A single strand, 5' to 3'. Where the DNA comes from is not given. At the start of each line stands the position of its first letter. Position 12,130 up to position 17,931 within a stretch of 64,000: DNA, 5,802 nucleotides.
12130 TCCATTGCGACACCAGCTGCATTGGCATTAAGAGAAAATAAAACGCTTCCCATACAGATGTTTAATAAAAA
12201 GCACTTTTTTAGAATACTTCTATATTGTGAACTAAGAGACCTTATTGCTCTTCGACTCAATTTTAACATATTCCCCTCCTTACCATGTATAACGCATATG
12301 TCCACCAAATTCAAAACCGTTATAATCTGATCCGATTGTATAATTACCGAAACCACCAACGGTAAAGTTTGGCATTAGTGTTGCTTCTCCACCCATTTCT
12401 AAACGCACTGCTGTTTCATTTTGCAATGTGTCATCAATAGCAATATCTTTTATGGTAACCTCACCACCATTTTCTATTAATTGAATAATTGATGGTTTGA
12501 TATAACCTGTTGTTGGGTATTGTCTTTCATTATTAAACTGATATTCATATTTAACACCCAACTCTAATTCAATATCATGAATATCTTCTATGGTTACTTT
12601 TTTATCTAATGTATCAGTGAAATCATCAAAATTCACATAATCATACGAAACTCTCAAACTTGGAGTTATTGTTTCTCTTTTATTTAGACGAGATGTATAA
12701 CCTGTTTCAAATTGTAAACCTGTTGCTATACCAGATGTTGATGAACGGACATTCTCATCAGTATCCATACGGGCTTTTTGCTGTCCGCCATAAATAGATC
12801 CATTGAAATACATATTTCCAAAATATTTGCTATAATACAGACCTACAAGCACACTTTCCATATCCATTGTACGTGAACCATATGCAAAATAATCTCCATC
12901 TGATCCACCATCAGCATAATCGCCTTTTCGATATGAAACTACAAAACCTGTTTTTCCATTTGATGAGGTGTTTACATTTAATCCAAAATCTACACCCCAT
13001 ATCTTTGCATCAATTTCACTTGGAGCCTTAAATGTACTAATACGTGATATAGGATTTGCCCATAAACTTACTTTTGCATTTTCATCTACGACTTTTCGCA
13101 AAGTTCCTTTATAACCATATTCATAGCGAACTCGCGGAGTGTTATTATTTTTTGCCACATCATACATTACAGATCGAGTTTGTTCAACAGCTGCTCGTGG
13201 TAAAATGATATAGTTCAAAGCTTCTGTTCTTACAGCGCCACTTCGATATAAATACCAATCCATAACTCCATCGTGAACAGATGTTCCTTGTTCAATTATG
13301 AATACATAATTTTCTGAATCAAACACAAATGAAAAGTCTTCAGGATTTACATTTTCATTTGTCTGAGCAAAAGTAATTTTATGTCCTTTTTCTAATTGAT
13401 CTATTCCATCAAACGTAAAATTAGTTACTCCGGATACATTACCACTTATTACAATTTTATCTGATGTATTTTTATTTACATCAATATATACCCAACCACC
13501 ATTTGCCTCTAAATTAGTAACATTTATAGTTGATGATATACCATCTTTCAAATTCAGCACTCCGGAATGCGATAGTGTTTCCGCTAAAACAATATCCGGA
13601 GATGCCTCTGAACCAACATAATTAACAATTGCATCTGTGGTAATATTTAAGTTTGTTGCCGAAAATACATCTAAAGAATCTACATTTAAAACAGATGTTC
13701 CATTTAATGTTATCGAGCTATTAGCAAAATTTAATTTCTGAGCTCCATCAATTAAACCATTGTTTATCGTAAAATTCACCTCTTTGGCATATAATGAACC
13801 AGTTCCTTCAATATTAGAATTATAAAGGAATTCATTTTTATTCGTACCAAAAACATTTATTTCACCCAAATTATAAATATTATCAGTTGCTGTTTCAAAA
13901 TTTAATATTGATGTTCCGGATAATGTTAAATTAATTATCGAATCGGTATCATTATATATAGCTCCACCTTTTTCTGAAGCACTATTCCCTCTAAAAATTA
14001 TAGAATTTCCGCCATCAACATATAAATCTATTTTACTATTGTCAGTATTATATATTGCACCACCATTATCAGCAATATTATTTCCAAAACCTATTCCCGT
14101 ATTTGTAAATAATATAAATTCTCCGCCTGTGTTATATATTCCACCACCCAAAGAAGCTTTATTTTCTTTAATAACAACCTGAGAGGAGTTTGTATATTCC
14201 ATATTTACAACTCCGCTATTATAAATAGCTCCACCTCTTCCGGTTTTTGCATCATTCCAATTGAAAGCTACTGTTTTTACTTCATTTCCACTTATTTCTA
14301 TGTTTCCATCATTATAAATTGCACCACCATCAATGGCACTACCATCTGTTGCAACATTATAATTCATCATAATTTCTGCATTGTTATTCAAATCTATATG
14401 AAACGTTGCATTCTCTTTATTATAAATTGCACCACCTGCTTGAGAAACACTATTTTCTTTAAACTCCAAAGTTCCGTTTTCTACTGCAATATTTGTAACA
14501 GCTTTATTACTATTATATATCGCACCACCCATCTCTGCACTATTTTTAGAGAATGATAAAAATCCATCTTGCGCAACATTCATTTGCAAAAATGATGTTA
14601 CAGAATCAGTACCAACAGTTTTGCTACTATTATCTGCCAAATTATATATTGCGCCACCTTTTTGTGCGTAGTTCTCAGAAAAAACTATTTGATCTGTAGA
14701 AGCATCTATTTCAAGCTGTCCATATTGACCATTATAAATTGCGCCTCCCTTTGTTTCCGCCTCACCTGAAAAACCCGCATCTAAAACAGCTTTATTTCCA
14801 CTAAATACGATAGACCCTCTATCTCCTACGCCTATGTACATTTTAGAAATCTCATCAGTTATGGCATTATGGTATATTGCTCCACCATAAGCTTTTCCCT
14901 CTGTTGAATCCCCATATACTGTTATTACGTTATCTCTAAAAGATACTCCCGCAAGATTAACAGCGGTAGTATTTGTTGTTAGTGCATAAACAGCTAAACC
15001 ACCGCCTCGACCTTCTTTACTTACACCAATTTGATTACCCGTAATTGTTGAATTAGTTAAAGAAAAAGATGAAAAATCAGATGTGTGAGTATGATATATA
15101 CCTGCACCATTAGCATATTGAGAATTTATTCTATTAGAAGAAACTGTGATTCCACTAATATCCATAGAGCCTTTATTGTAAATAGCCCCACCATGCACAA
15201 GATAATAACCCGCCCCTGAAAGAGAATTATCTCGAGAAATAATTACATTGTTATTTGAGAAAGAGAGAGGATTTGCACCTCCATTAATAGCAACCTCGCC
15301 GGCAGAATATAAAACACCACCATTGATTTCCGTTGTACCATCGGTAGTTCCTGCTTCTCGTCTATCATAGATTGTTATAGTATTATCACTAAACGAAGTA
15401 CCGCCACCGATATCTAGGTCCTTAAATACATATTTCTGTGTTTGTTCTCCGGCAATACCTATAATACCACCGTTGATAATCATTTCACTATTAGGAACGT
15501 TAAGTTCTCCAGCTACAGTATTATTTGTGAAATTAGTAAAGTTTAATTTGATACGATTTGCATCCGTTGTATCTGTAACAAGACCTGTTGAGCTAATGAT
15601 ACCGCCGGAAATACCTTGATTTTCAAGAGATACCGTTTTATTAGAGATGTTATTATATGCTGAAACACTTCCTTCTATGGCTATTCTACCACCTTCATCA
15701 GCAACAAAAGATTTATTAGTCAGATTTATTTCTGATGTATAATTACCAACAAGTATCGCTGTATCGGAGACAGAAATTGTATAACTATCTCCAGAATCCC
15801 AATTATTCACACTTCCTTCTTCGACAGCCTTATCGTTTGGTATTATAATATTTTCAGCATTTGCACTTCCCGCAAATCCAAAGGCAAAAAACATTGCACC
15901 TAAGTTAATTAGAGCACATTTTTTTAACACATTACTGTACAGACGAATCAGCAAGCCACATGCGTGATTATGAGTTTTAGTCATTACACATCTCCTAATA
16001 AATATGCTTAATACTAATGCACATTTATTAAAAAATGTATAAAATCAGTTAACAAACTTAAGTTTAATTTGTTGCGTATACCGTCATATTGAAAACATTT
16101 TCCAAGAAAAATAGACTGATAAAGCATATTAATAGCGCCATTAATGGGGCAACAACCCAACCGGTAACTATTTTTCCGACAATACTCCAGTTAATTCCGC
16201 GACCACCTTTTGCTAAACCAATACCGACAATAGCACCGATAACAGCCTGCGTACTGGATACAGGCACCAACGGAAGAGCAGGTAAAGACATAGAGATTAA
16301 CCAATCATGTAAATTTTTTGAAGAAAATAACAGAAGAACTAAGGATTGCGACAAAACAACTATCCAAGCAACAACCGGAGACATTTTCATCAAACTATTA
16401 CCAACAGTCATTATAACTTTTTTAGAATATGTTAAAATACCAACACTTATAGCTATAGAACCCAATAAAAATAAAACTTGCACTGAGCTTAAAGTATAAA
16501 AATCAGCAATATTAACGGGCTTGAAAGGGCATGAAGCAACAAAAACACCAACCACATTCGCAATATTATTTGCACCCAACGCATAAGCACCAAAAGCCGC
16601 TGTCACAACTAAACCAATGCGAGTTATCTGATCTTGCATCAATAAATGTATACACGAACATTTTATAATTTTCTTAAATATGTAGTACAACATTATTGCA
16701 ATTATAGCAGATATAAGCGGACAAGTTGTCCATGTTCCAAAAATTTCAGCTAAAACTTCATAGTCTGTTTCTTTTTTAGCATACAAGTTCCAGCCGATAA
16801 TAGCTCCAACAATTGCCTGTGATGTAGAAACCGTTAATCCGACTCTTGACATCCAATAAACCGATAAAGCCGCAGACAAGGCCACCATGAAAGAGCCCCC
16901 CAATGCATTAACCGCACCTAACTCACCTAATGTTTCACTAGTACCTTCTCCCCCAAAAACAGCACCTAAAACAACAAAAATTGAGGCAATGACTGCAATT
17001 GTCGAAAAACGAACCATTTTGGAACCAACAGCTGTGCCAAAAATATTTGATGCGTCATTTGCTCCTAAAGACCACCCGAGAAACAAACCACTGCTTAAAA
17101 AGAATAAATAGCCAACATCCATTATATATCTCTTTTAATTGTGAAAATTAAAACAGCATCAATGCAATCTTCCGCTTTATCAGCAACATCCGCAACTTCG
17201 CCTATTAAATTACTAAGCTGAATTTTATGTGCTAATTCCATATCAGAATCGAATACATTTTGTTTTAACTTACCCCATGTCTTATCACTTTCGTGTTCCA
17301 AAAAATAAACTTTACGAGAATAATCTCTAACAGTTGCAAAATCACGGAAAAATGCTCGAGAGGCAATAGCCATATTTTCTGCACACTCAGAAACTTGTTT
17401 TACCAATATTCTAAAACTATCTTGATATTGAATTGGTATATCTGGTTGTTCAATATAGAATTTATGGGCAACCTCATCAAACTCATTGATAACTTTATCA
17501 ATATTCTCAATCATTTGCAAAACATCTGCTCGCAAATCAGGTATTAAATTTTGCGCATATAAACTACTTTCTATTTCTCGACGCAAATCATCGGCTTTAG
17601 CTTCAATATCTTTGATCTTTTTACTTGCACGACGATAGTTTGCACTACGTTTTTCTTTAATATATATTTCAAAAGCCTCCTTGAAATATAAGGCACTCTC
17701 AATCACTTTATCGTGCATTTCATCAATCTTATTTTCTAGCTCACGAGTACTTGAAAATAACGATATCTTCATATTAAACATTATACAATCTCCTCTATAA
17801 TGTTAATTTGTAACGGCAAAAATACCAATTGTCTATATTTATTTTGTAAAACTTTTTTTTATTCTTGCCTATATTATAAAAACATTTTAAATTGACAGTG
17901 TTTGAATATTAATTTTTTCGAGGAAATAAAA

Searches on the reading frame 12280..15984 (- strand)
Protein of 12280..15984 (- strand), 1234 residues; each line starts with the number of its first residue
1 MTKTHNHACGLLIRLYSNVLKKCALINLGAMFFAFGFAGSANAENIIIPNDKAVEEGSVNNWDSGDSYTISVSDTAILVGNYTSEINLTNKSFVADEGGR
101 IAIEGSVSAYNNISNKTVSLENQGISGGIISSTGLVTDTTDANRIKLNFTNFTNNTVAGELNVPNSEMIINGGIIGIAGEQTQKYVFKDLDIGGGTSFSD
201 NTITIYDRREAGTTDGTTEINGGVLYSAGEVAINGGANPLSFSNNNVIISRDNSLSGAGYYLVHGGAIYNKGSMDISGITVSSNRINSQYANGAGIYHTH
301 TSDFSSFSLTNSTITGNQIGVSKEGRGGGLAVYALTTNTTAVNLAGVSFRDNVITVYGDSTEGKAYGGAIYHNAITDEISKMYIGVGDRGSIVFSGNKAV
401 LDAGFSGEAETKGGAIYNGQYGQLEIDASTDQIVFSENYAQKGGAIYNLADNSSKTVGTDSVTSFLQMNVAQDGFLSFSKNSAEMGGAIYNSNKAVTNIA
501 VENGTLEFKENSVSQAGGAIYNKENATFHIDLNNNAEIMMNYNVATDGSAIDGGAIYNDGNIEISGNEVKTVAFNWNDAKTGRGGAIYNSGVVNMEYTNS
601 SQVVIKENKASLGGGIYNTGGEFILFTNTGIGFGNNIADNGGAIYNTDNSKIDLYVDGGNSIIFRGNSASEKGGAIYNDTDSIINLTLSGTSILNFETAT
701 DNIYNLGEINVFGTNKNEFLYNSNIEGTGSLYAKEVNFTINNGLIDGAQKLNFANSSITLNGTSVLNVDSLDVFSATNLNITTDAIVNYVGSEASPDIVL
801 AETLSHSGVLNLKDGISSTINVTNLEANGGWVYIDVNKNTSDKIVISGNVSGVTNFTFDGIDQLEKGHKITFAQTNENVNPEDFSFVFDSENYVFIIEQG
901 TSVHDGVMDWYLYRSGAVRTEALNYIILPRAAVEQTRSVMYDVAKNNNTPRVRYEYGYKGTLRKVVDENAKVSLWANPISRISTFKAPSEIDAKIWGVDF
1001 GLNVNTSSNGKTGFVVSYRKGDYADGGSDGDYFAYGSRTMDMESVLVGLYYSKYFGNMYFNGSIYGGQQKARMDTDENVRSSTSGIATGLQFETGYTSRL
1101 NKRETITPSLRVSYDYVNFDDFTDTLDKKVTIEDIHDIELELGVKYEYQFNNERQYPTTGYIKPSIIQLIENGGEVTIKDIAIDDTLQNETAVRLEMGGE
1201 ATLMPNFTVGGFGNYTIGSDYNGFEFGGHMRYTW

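Call 14: search_protein_families(library=pfam, proteins=[window:12280-15984:-], max_evalue=0.01)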
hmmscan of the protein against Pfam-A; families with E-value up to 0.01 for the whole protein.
window:12280-15984:- (1234 aa): 2 families
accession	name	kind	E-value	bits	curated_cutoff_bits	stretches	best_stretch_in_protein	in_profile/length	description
PF03797.25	Autotransporter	-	6.8e-21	75.6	26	1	990-1211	20-252/255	Autotransporter beta-domain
PF02415.23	Chlam_PMP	-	1e-20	72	20.6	1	661-678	1-18/19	Chlamydia polymorphic membrane protein (Chlamydia_PMP) repeat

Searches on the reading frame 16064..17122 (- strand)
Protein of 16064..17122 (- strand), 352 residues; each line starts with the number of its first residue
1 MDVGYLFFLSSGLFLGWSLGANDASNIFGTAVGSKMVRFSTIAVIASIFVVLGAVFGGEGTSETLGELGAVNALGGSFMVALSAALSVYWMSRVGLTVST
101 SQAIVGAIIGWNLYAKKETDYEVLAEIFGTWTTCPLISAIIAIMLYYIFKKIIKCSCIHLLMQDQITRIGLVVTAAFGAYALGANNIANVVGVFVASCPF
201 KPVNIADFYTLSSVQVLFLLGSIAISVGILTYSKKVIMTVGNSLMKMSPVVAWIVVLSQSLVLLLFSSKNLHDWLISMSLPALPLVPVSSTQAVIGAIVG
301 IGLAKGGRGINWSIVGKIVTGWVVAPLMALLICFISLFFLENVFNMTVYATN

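Call 14: search_protein_families(library=pfam, proteins=[window:16064-17122:-], max_evalue=0.01)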
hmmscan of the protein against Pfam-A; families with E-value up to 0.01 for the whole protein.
window:16064-17122:- (352 aa): 1 family
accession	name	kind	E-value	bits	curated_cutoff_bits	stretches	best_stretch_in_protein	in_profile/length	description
PF01384.25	PHO4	-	3.3e-60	204.3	33.7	2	20-332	2-349/350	Phosphate transporter family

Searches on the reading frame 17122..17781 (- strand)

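Call 14: search_protein_families(library=pfam, proteins=[window:17122-17781:-], max_evalue=0.01)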
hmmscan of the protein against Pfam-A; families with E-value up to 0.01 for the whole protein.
window:17122-17781:- (219 aa): 2 families
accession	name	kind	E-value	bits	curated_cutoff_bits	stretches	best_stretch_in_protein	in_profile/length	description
PF01865.21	PhoU_div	-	8.8e-21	74.7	24.4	1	13-215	7-213/214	Protein of unknown function DUF47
PF01025.24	GrpE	-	0.0083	16.3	25.8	1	12-112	20-112/165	GrpE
